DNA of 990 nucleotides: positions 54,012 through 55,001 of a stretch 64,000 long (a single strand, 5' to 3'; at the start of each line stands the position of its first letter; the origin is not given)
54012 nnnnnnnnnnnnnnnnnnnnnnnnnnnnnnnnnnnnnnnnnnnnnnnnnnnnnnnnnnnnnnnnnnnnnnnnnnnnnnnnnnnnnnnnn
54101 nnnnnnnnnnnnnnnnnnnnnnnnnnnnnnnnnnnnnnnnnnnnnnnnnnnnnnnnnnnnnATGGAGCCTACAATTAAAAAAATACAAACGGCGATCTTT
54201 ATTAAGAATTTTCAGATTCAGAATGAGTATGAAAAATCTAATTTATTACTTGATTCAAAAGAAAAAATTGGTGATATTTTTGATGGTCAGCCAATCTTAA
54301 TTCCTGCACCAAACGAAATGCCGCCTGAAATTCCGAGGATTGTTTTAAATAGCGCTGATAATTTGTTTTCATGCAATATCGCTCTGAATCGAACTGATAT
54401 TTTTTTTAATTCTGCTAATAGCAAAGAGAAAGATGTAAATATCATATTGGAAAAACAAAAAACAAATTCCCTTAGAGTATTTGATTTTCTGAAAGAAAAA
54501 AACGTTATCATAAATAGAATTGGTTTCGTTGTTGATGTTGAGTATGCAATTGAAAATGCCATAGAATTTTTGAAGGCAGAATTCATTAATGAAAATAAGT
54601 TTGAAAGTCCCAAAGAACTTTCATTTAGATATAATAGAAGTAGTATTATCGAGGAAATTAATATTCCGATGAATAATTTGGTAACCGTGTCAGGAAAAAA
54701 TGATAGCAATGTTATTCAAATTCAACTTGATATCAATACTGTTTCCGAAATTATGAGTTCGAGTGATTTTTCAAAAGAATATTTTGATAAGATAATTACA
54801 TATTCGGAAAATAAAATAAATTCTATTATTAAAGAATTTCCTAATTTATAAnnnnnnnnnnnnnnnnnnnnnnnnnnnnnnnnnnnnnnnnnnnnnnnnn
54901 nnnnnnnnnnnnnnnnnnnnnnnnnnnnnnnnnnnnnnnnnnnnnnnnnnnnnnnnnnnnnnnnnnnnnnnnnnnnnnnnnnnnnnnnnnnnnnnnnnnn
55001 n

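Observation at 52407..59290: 6.8 kb AT-rich island bracketed by 54-bp direct repeats that duplicate a gene's 3' end; cargo is protease + unknown proteins + Type III R-M, with no integrase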

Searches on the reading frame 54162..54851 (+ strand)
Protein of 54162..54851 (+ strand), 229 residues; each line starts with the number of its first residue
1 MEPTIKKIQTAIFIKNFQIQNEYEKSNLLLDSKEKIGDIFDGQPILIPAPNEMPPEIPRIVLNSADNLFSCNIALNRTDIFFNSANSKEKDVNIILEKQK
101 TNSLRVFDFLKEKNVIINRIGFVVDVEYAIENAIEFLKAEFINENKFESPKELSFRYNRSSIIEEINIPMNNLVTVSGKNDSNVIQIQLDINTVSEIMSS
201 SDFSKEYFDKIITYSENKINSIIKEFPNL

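Call 7: search_protein_families(library=pfam, proteins=[window:54162-54851:+], max_evalue=0.01)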
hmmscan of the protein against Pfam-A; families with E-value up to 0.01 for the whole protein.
window:54162-54851:+ (229 aa): 0 families

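Call 8: search_protein_families(library=padloc, proteins=[window:54162-54851:+], max_evalue=0.01)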
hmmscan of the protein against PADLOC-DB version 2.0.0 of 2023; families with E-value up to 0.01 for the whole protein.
window:54162-54851:+ (229 aa): 0 families

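Call 9: search_protein_families(library=ncbifam, proteins=[window:54162-54851:+], max_evalue=0.01)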
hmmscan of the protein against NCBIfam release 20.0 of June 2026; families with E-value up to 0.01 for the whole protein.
window:54162-54851:+ (229 aa): 0 families

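Call 22: find_homologous_proteins(query=window:54162-54851:+)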
Query window:54162-54851:+ (229 aa): 17 proteins with E <= 0.001 among 350 candidates.
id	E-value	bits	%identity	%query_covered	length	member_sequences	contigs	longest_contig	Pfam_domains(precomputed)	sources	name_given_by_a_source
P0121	4.4e-137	472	100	100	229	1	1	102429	-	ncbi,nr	ncbi:MAG: hypothetical protein Q8L09_03805 [Candidatus Moranbacteria bacterium]|nr:hypothetical prot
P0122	9.5e-99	347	71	99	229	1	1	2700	-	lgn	-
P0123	1.2e-94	334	66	100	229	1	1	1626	-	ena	-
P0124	3.3e-90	319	63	99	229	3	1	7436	-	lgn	-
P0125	5.3e-89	315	62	100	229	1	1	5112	-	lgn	-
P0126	1.2e-83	298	63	98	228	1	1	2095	-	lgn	-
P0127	1.0e-75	272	59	98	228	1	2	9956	-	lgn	-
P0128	1.9e-65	238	52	100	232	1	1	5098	-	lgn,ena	-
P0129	5.4e-65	237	51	100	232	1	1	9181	-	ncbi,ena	-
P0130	1.1e-58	216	51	99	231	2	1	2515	-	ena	-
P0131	2.4e-49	186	43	100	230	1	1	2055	-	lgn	-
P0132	2.2e-48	183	44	100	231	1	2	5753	-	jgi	jgi:hypothetical protein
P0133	1.3e-46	177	42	100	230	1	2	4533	-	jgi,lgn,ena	-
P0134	1.2e-44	171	44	100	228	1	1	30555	-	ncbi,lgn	-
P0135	1.6e-43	167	41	100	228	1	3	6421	-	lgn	-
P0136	7.5e-16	76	27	84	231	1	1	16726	-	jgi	jgi:hypothetical protein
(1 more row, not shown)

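Call 24: find_encoding_contigs(protein=P0124, flank=10000, max_places=3)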
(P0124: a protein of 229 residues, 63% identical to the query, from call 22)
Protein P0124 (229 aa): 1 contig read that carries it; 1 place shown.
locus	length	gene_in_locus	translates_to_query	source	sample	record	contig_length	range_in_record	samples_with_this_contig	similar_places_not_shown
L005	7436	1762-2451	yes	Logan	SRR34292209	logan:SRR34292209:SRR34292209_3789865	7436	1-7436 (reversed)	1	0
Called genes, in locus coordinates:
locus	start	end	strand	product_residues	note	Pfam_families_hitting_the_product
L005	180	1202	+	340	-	PF01972:SDH_protease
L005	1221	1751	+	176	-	-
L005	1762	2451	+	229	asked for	-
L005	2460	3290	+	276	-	-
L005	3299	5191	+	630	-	PF01555:N6_N4_Mtase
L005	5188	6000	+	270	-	PF12686:DUF3800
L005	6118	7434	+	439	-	?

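Call 25: find_encoding_contigs(protein=P0127, flank=10000, max_places=3)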
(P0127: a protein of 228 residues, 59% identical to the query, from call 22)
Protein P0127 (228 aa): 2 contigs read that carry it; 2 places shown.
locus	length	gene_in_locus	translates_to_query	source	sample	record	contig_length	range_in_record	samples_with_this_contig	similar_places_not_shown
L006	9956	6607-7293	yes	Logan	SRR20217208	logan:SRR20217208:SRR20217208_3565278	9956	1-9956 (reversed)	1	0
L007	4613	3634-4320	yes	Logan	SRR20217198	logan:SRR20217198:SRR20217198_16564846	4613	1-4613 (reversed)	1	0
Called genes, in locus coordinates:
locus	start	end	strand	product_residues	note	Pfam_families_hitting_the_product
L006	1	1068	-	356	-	?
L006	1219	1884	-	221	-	-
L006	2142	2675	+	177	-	-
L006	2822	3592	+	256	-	PF02129:Peptidase_S15, PF00756:Esterase (weak), PF20434:BD-FAE (weak), PF12146:Hydrolase_4, PF00561:Abhydrolase_1, PF12697:Abhydrolase_6, PF00326:Peptidase_S9, PF12146:Hydrolase_4 (weak), +4 more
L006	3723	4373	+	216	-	PF00156:Pribosyltran (faint)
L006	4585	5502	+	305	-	PF00565:SNase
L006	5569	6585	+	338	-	PF01972:SDH_protease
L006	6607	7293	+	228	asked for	-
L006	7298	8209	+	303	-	-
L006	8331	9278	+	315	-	PF00389:2-Hacid_dh, PF02826:2-Hacid_dh_C, PF03446:NAD_binding_2 (weak)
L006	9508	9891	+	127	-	-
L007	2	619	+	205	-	?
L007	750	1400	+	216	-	PF00156:Pribosyltran (faint)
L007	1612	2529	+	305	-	PF00565:SNase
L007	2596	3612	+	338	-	PF01972:SDH_protease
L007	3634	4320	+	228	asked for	-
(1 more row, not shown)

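Call 26: find_encoding_contigs(protein=P0134, flank=10000, max_places=3)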
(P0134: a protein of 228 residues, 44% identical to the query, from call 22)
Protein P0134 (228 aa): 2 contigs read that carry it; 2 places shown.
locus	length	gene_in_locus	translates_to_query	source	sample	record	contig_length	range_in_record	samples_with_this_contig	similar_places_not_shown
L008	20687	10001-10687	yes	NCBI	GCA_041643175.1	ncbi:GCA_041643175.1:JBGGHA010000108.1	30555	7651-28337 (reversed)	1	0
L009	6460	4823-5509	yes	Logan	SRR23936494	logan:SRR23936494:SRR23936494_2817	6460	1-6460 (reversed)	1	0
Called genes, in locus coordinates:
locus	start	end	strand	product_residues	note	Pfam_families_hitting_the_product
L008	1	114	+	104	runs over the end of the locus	-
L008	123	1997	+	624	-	PF01807:Zn_ribbon_DnaG, PF08275:DNAG_N, PF01751:Toprim, PF13155:Toprim_2, PF13662:Toprim_4, PF10410:DnaB_bind (weak)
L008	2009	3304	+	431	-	PF03979:Sigma70_r1_1, PF00140:Sigma70_r1_2, PF04542:Sigma70_r2, PF04539:Sigma70_r3, PF04545:Sigma70_r4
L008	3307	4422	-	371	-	PF04542:Sigma70_r2, PF04539:Sigma70_r3 (weak), PF04545:Sigma70_r4 (faint)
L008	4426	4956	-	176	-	-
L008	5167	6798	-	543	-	PF00239:Resolvase, PF07508:Recombinase, PF13408:Zn_ribbon_recom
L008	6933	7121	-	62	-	-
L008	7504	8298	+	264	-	PF13847:Methyltransf_31 (faint), PF01555:N6_N4_Mtase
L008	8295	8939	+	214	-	PF02976:MutH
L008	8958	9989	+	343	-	PF01972:SDH_protease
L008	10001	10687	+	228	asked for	-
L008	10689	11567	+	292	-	-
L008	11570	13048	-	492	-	PF00239:Resolvase, PF07508:Recombinase, PF13408:Zn_ribbon_recom (weak)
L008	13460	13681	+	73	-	PF12844:HTH_19 (weak), PF13560:HTH_31, PF01381:HTH_3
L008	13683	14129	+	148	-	PF11645:PDDEXK_5 (weak)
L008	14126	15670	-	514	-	PF01726:LexA_DNA_bind, PF00717:Peptidase_S24, PF00145:DNA_methylase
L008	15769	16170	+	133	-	PF03852:Vsr, PF18741:MTES_1575 (faint)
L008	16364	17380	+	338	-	PF04069:OpuAC (weak), PF13379:NMT1_2 (weak), PF09084:NMT1 (weak)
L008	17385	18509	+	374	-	PF00884:Sulfatase, PF01663:Phosphodiest, PF16347:SGSH_C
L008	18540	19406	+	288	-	PF01784:DUF34_NIF3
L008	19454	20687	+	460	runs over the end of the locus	PF13393:tRNA-synt_His, PF03129:HGTP_anticodon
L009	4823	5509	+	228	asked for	-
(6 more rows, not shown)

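Call 27: find_encoding_contigs(protein=P0129, flank=10000, max_places=3)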
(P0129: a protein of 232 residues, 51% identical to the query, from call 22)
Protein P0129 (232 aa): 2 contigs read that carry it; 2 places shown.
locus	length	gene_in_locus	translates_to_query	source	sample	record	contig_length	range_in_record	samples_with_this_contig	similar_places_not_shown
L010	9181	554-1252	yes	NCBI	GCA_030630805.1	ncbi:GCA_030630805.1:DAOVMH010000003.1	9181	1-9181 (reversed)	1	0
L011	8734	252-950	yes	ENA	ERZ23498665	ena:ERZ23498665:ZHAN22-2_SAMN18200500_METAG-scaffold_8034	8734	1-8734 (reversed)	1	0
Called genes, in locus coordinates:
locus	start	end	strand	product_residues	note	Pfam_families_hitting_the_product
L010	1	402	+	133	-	?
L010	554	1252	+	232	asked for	-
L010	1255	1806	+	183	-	-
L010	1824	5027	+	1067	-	PF20473:MmeI_Mtase (weak), PF07669:Eco57I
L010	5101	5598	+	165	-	PF04093:MreD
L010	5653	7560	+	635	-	PF03717:PBP_dimer, PF00905:Transpeptidase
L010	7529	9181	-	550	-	?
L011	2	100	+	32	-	?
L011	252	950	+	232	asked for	-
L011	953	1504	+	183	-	-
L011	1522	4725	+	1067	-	PF20473:MmeI_Mtase (weak), PF07669:Eco57I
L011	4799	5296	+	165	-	PF04093:MreD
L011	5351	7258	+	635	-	PF03717:PBP_dimer, PF00905:Transpeptidase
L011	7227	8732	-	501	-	?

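Call 40: search_dna_similar(query=window:54162-54851:+, collection=phages, mode=protein, max_evalue=0.001)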
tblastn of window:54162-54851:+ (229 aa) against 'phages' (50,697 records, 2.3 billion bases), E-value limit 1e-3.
No match.

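Call 41: search_dna_similar(query=window:54162-54851:+, collection=plasmids, mode=protein, max_evalue=0.001)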
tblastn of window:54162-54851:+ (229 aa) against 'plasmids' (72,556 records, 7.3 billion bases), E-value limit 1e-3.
Records with a match: 23; places in all: 24; records where one place covers at least 80% of the query: 16.
Best place of each record, by identity: <60% 23.
By first word of the organism name: Escherichia 9; Salmonella 7; Klebsiella 3; Flavobacterium 1; Enterobacter 1; Rahnella 1; Shigella 1.
By predicted mobility (MOB-suite, as given by PLSDB): mobilizable 18; non-mobilizable 5.
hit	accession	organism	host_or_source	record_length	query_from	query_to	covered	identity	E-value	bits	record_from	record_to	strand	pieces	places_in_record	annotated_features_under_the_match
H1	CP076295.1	Escherichia coli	Sus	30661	9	194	81%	29.5%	1e-9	65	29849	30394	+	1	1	hypothetical protein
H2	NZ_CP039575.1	Salmonella enterica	Homo sapiens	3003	9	194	81%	29.5%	1e-9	65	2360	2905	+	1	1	none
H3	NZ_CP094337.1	Salmonella enterica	Homo sapiens,feces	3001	9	194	81%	29.5%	1e-9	65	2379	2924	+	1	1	none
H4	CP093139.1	Salmonella enterica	-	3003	9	194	81%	29.5%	1e-9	65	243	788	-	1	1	hypothetical protein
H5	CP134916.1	Escherichia coli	Homo sapiens,blood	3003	9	194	81%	29.5%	1e-9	65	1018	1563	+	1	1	hypothetical protein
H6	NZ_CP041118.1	Escherichia coli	Swine,Rectal swab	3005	9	194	81%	29.5%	1e-9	65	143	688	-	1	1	hypothetical protein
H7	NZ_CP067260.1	Klebsiella pneumoniae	cell culture,imported food: chilli ...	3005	9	194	81%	29.5%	1e-9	65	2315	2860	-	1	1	hypothetical protein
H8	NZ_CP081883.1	Escherichia coli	cell culture,sludge from the aeration ...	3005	9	194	81%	29.5%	1e-9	65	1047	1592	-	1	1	hypothetical protein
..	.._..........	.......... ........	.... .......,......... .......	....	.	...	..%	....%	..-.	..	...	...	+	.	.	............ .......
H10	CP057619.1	Escherichia coli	culture,Pooled cattle faecal samples ...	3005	9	194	81%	29.5%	1e-9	65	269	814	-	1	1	hypothetical protein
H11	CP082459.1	Salmonella enterica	Animal-Turkey-Young Turkey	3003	9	194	81%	29.5%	1e-9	65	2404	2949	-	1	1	hypothetical protein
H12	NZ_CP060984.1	Escherichia coli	Homo sapiens,sputum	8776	9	194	81%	29.5%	1e-9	65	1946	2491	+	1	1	hypothetical protein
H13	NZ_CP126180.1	Salmonella enterica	Bacterial,Poultry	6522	9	194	81%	29.5%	1e-9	65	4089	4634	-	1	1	hypothetical protein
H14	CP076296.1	Escherichia coli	Sus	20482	9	194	81%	29.5%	1e-9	65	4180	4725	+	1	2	hypothetical protein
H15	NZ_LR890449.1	Klebsiella pneumoniae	Homo sapiens,urine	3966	9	194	81%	29.0%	8e-10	65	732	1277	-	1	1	hypothetical protein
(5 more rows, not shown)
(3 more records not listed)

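Call 43: get_annotated_region(hit=H6, flank=3000)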
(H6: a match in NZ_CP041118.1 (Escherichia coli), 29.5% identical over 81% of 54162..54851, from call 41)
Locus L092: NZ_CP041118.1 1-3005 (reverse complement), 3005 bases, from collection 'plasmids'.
description: Escherichia coli strain ECCTRSRTH03 plasmid unnamed8, complete sequence
organism: Escherichia coli (NCBI taxid 562)
taxonomy: Bacteria; Pseudomonadota; Gammaproteobacteria; Enterobacterales; Enterobacteriaceae; Escherichia; Escherichia coli
host: -; source: Swine,Rectal swab; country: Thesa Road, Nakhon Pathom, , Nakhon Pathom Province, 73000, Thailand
typing (MOB-suite, as given by PLSDB): mobilizable; replicon rep_cluster_2350; relaxase MOBF
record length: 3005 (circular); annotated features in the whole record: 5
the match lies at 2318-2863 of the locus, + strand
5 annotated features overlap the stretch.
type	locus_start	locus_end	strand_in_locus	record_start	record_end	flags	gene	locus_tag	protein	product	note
CDS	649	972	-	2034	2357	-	mobA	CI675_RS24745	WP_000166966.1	plasmid mobilization protein MobA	GO:0006355 - regulation of DNA-templated transcription [Evidence IEA]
CDS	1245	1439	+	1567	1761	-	-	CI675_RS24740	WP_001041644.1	Rop family plasmid primer RNA-binding protein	-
CDS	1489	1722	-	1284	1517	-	-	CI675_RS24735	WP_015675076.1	hypothetical protein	-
CDS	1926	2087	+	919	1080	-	-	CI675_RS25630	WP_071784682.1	replication initiation protein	-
CDS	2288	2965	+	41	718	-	-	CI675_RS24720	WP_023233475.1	hypothetical protein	-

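Call 45: get_annotated_region(hit=H12, flank=5000)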
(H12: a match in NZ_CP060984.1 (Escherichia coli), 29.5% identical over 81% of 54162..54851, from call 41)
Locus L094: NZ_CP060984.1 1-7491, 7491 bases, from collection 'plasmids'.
description: Escherichia coli strain EC3 plasmid pEC3-6, complete sequence
organism: Escherichia coli (NCBI taxid 562)
taxonomy: Bacteria; Pseudomonadota; Gammaproteobacteria; Enterobacterales; Enterobacteriaceae; Escherichia; Escherichia coli
host: -; source: Homo sapiens,sputum; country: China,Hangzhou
typing (MOB-suite, as given by PLSDB): mobilizable; replicon rep_cluster_2350,rep_cluster_2350; relaxase MOBF,MOBP
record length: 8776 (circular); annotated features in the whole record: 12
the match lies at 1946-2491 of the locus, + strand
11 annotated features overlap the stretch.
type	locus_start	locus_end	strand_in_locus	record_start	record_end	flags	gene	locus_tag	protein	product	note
CDS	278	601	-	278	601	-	mobA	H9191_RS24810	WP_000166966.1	plasmid mobilization protein MobA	GO:0006355 - regulation of DNA-templated transcription [Evidence IEA]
CDS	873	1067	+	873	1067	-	-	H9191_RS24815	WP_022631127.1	Rop family plasmid primer RNA-binding protein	-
CDS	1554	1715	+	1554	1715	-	-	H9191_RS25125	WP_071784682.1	replication initiation protein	-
CDS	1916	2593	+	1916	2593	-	-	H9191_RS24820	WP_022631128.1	hypothetical protein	-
CDS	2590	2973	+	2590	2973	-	-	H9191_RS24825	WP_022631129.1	hypothetical protein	-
CDS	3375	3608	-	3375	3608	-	-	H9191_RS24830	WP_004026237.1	MbeD family mobilization/exclusion protein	-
CDS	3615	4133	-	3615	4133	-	-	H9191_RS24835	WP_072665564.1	MbeB family mobilization protein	-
CDS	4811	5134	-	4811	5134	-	-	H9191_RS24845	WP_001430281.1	MobC family plasmid mobilization relaxosome protein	-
CDS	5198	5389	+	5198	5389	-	-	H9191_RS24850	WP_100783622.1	Rop family plasmid primer RNA-binding protein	-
CDS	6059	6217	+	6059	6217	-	-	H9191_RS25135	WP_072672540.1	replication initiation protein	-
CDS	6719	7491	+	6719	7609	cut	-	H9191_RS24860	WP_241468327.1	hypothetical protein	-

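Call 50: predict_structure(alignment_id=A3)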
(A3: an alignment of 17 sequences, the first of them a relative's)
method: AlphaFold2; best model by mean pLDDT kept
length: 229 residues; sequences in the alignment: 17
mean_pLDDT: 91.2   pTM: 0.89
mean pLDDT of the five models: 91.2, 87.7, 87.6, 86.5, 85.5
residues with pLDDT >= 90: 164; 70-90: 60; 50-70: 5; < 50: 0
segments of 3 or more residues with pLDDT < 50: none
pLDDT, mean of each block of 10 residues (from residue 1): 93 89 87 91 87 88 94 96 87 94 97 92 96 92 84 94 92 96 95 75 92 97 92
secondary structure, 60 per line:
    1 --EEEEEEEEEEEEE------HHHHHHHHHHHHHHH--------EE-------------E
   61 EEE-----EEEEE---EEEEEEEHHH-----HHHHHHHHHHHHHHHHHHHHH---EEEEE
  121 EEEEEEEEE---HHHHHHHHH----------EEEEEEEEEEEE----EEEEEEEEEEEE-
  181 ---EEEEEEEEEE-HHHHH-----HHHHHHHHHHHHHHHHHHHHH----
elements in order: E3-15 H22-36 E60-63 E69-73 E77-83 H92-112 E116-129 H133-141 E152-163 E168-179 E184-193 H195-199 H205-225

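Call 51: search_protein_representatives(alignment_id=A3)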
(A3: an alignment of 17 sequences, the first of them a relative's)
Query: 17 sequences, 231 profile positions. Proteins with E-value up to 0.001 (for the whole library): 1255; up to 1e-10: 666; up to 1e-30: 66. The best 150 are listed.
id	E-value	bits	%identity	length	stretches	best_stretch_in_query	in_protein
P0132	2.7e-92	324.9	-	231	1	1-231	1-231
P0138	1.0e-75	270.6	-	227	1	1-231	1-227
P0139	2.3e-72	259.7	-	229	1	1-230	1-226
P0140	1.5e-68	247.1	-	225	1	4-231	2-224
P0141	8.0e-68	244.8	-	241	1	1-231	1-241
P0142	3.7e-65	236.1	-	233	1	4-231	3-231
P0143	3.3e-63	229.7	-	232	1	1-229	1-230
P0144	1.5e-59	217.8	-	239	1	2-230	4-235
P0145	9.2e-59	215.1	-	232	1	1-231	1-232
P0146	9.9e-56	205.2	-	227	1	1-230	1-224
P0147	1.4e-54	201.4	-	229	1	1-225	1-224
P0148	5.2e-54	199.6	-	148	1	1-142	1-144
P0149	5.4e-49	183.2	-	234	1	2-228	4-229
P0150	7.1e-47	176.2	-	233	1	3-230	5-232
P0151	4.5e-46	173.6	-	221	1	5-230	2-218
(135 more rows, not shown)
